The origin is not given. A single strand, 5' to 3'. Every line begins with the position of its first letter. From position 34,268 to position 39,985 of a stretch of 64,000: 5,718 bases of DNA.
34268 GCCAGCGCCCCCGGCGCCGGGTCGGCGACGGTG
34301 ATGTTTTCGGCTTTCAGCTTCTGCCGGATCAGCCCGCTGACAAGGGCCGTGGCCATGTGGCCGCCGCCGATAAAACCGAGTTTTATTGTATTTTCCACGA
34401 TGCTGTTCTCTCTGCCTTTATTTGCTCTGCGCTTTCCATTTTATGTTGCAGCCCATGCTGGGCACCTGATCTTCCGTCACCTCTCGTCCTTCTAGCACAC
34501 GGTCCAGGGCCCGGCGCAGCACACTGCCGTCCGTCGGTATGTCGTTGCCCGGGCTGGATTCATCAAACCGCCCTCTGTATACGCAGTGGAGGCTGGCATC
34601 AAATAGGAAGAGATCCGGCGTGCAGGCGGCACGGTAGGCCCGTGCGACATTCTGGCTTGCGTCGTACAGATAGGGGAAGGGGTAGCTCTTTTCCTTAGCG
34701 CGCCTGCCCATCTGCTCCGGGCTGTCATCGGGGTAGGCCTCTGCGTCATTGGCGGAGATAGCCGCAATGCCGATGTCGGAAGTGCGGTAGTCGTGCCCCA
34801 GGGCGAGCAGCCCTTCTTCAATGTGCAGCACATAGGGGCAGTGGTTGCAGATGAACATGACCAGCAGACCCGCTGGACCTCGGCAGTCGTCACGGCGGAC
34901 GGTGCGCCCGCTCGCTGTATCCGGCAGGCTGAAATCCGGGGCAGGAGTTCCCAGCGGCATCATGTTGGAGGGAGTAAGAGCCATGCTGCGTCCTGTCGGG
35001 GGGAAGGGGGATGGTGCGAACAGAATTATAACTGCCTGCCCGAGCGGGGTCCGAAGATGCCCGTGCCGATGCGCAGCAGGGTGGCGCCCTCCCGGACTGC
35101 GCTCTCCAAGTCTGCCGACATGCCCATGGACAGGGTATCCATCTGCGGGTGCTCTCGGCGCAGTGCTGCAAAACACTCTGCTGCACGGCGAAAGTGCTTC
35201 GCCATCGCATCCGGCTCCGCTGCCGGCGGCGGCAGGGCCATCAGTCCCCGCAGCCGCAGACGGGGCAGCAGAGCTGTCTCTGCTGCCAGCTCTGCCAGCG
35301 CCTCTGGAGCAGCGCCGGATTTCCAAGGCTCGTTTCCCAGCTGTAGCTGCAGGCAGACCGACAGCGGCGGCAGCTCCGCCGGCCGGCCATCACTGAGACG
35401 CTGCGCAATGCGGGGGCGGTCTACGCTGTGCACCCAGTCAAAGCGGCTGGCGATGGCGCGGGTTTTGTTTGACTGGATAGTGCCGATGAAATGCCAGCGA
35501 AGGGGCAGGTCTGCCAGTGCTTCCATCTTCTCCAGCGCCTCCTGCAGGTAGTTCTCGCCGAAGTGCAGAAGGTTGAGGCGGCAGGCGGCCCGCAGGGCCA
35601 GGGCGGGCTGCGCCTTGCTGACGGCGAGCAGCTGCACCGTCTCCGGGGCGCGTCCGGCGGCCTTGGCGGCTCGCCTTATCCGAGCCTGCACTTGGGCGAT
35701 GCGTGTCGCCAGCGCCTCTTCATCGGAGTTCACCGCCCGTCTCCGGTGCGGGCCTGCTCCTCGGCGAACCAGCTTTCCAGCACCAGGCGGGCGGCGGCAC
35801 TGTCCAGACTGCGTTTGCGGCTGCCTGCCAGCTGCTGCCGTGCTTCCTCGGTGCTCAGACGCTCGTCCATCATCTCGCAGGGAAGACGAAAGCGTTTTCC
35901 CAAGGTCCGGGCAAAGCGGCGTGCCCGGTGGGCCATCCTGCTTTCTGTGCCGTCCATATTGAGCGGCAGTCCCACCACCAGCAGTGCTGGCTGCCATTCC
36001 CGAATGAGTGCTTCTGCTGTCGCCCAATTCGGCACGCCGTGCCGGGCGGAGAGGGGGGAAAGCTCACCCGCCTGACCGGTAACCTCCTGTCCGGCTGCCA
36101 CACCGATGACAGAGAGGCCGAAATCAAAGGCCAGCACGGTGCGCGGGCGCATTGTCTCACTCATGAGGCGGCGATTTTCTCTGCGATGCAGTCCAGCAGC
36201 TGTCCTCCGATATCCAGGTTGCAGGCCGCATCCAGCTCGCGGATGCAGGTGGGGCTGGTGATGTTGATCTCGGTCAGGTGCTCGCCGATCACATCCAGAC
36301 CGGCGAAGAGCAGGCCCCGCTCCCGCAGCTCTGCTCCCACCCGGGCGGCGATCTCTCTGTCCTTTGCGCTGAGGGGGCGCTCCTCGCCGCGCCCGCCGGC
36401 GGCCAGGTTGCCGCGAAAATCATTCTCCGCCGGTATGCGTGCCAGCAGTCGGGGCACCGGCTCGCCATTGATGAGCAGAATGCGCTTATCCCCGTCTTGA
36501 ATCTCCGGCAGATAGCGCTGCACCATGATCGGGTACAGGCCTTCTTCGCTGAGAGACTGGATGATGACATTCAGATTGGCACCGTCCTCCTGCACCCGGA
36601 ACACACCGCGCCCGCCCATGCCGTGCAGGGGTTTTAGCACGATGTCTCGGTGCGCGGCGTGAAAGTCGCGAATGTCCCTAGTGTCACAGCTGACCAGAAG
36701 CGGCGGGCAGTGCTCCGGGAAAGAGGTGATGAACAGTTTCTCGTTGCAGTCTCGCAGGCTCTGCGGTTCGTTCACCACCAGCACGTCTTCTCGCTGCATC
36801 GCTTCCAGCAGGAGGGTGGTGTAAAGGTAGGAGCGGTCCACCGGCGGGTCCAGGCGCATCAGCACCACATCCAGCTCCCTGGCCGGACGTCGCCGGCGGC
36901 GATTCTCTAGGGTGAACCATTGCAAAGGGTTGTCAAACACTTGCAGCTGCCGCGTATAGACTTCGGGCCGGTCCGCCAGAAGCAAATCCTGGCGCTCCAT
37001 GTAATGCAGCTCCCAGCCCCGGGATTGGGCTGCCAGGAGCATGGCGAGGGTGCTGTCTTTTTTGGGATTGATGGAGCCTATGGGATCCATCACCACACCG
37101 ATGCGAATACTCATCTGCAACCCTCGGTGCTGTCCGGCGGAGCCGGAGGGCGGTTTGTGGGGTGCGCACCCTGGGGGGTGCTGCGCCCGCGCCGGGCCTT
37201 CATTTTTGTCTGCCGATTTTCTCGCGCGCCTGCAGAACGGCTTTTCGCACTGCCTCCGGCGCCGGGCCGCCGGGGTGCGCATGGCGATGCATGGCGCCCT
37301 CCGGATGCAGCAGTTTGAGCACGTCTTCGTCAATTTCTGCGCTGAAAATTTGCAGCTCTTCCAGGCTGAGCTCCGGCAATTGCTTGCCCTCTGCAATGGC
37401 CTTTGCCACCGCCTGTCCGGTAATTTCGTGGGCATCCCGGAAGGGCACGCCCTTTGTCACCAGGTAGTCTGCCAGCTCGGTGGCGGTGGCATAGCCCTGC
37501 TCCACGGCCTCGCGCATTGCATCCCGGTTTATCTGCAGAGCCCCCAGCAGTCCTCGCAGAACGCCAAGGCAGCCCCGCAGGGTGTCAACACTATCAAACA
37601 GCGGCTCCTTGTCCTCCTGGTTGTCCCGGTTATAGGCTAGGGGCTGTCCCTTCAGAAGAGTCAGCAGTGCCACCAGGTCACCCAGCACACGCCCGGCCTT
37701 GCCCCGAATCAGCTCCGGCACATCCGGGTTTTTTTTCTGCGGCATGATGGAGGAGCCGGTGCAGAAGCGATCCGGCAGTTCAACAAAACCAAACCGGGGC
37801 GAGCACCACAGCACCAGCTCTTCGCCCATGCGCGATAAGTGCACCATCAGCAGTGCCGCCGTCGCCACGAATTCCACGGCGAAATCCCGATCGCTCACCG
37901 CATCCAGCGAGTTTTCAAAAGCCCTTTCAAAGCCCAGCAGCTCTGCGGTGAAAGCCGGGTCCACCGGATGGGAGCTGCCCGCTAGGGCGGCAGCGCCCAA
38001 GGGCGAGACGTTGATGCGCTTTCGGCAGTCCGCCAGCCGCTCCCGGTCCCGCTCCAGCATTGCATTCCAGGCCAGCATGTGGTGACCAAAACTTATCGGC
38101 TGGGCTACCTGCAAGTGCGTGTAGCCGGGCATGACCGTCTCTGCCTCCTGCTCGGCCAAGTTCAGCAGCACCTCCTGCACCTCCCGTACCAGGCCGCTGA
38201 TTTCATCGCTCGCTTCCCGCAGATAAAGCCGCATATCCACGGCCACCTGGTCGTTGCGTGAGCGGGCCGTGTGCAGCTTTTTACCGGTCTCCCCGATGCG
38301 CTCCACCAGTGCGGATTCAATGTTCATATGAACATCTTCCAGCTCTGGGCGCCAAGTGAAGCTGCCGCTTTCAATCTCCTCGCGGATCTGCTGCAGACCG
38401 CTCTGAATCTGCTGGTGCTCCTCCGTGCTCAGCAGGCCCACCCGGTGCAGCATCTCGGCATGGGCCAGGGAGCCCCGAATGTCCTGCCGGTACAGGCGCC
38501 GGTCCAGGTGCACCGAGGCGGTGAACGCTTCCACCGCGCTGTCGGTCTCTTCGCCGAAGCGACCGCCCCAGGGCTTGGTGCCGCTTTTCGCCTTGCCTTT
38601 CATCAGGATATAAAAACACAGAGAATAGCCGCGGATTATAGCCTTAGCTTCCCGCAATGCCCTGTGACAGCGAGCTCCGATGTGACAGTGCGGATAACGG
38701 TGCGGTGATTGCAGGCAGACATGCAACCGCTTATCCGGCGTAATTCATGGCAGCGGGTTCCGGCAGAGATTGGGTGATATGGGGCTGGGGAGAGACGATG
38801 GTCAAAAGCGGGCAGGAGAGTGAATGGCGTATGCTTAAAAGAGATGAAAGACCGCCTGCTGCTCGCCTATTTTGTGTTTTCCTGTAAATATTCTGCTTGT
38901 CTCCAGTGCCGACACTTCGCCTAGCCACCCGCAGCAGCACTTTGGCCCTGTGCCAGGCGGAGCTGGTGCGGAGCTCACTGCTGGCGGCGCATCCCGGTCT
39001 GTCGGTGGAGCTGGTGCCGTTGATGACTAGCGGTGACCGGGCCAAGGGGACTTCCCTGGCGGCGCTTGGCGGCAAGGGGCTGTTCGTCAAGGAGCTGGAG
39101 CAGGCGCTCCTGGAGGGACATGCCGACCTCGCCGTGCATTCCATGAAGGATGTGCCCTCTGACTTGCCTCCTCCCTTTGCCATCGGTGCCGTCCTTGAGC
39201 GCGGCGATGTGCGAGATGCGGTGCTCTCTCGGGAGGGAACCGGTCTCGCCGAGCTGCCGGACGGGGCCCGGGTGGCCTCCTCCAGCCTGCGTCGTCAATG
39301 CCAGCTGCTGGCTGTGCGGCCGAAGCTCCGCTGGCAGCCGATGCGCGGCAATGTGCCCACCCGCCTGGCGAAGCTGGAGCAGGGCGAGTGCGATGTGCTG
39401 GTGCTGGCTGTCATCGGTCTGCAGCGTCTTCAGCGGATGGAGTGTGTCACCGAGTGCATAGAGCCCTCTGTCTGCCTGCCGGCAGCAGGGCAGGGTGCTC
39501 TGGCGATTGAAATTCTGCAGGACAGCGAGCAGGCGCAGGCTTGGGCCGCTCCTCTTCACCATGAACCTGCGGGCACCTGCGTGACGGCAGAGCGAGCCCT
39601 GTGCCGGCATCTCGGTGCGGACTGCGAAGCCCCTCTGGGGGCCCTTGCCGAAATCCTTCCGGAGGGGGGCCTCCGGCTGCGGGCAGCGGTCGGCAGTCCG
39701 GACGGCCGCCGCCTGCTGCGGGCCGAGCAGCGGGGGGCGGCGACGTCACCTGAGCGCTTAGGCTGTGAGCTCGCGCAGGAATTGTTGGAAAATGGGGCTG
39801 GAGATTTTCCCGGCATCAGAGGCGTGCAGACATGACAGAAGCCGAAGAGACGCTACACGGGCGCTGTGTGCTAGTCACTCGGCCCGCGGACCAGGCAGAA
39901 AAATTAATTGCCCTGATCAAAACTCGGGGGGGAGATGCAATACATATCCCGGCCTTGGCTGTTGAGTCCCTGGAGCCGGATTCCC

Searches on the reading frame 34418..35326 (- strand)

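Call 8: search_protein_families(library=pfam, proteins=[window:34418-35326:-], max_evalue=0.001)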
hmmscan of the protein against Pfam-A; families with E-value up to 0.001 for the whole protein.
window:34418-35326:- (302 aa): 2 families
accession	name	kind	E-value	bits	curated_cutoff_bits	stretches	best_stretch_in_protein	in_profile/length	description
PF00578.27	AhpC-TSA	-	2.5e-15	56.9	26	1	126-244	2-117/124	AhpC/TSA family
PF08534.16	Redoxin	-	5.7e-10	39.6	26.6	1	126-253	3-133/148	Redoxin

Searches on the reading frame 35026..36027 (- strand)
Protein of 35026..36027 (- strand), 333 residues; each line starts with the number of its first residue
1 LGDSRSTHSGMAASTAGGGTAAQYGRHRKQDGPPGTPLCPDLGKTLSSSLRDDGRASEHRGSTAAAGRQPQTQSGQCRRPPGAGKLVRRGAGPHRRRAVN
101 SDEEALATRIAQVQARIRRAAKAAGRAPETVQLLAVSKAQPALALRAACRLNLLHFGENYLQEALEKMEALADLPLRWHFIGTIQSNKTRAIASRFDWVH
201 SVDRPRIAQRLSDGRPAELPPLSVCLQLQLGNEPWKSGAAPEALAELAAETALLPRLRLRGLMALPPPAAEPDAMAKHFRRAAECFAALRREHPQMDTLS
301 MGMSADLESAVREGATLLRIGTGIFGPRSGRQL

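Call 8: search_protein_families(library=pfam, proteins=[window:35026-36027:-], max_evalue=0.001)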
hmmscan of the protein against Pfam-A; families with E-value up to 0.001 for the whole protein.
window:35026-36027:- (333 aa): 1 family
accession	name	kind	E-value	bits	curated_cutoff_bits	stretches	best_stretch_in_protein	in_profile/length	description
PF01168.26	Ala_racemase_N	-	6e-23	82.1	24.1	1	111-327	4-218/220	Alanine racemase, N-terminal domain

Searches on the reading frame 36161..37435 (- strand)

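Call 8: search_protein_families(library=pfam, proteins=[window:36161-37435:-], max_evalue=0.001)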
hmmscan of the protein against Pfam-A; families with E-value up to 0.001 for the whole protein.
window:36161-37435:- (424 aa): 4 families
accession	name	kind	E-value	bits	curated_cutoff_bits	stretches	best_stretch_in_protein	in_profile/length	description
PF02955.21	GSH-S_ATP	-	6.7e-71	237.8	23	1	232-404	1-173/175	Prokaryotic glutathione synthetase, ATP-grasp domain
PF02951.20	GSH-S_N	-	2.1e-37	128.2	21.3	1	110-228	1-119/119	Prokaryotic glutathione synthetase, N-terminal domain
PF08443.16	RimK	-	9.7e-12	45.3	21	1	264-416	42-187/188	RimK-like ATP-grasp domain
PF14398.11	ATPgrasp_YheCD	-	0.00012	21.9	26.8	1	244-289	30-75/255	YheC/D like ATP-grasp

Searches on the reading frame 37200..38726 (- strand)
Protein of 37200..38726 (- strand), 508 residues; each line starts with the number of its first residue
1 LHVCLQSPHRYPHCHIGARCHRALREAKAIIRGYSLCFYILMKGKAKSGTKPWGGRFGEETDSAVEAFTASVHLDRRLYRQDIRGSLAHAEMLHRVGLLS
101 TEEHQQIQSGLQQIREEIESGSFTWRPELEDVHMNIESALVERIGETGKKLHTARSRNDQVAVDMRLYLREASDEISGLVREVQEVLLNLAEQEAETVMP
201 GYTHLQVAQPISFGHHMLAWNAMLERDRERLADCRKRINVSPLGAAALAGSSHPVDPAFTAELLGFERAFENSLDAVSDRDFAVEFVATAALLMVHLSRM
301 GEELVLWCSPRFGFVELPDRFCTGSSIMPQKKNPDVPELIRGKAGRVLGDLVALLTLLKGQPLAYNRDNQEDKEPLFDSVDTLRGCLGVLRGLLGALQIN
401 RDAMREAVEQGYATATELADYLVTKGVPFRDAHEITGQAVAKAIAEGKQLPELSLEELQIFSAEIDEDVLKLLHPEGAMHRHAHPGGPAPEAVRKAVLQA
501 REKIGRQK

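Call 9: search_protein_families(library=pfam, proteins=[window:37200-38726:-], max_evalue=0.001)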
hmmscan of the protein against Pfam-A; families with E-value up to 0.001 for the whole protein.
window:37200-38726:- (508 aa): 2 families
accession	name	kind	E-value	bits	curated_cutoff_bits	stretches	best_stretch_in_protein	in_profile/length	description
PF00206.25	Lyase_1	-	8.7e-77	259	27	1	55-349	1-312/312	Lyase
PF14698.11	ASL_C2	-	1.1e-26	93.4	27.3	1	412-479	1-68/69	Argininosuccinate lyase C-terminal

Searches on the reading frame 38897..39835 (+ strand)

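Call 9: search_protein_families(library=pfam, proteins=[window:38897-39835:+], max_evalue=0.001)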
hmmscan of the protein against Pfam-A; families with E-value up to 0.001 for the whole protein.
window:38897-39835:+ (312 aa): 2 families
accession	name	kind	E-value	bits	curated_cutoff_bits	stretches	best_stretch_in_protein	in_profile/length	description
PF01379.25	Porphobil_deam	-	7.3e-73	244.9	22.1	1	7-214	1-206/207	Porphobilinogen deaminase, dipyromethane cofactor binding domain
PF03900.20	Porphobil_deamC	-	1.5e-16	60.9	26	1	227-297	2-73/74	Porphobilinogen deaminase, C-terminal domain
